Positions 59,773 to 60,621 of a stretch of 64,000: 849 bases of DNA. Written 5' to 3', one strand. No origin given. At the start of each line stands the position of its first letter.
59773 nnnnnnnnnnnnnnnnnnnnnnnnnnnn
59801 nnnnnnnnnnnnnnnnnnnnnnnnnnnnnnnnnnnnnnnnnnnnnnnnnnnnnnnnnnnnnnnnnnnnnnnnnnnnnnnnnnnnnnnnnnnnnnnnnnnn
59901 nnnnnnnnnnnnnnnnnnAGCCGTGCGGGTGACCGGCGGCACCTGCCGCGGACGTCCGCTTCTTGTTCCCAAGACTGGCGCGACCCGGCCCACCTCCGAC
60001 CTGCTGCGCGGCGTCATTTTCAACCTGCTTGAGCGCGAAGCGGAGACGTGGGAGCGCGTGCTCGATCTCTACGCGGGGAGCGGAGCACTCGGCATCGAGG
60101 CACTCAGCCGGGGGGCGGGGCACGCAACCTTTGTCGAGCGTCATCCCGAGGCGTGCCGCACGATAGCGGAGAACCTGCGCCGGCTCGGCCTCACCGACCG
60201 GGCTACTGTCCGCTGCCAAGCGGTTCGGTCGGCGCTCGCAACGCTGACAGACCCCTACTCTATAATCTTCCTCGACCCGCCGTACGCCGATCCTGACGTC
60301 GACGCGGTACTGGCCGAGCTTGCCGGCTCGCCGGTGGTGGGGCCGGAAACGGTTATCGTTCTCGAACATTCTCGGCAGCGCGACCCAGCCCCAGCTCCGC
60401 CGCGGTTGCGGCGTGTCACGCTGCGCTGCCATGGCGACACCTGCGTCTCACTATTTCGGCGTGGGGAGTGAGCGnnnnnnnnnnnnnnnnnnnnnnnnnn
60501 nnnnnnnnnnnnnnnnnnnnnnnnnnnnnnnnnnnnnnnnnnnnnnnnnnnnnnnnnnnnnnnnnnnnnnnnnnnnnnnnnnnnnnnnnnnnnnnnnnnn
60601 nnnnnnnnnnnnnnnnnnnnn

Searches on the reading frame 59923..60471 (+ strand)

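Call 37: search_protein_families(library=pfam, proteins=[window:59923-60471:+], max_evalue=0.0001)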
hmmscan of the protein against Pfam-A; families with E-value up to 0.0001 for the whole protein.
window:59923-60471:+ (182 aa): 3 families
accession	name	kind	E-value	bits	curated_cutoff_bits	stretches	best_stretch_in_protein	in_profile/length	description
PF03602.21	Cons_hypoth95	-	2.1e-45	155.1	24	1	1-178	1-181/182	Conserved hypothetical protein 95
PF05175.20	MTS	-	3.3e-05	24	23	1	42-123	31-110/170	Methyltransferase small domain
PF13578.12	Methyltransf_24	-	8.1e-05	23.9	26.3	0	60-147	17-102/105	Methyltransferase domain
